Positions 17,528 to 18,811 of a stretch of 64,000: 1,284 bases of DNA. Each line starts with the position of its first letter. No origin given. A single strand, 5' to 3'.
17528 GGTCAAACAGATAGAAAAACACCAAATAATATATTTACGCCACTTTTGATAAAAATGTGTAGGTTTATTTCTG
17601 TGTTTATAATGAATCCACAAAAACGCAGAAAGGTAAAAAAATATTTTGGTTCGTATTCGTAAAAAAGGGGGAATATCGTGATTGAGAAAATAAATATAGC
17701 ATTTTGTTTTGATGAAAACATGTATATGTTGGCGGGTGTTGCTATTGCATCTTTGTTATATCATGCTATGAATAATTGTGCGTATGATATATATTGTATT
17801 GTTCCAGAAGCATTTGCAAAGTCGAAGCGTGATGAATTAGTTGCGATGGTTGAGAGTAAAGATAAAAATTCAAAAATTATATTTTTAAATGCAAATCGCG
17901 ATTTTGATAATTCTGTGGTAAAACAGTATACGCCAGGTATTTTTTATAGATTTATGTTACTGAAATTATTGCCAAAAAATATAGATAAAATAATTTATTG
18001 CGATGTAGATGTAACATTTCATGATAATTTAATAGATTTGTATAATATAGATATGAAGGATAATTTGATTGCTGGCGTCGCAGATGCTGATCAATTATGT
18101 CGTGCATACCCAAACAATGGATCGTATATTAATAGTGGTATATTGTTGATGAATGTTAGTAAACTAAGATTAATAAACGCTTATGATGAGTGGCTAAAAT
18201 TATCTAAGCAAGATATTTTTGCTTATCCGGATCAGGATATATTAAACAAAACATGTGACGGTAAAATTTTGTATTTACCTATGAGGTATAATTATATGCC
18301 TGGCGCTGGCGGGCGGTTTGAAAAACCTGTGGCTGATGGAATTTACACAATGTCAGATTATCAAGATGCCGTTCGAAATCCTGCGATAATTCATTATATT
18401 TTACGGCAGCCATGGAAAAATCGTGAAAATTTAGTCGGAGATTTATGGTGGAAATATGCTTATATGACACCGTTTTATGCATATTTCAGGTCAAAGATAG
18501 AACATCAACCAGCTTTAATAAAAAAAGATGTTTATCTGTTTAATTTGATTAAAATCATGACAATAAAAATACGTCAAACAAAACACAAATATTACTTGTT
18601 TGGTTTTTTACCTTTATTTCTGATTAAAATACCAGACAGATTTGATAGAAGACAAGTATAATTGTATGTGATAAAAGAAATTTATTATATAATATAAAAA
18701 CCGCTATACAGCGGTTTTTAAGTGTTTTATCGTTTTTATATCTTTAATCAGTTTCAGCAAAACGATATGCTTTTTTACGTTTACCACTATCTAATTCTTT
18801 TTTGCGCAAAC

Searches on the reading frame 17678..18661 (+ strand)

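Call 73: search_protein_families(library=ncbifam, proteins=[window:17678-18661:+], max_evalue=0.00001)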
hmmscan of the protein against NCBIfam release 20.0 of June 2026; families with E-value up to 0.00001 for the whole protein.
window:17678-18661:+ (327 aa): 1 family
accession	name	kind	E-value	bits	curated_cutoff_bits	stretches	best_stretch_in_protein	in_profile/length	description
NF011718.0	PRK15171.1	equivalog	4.2e-16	59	461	1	4-205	27-239/337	lipopolysaccharide 3-alpha-galactosyltransferase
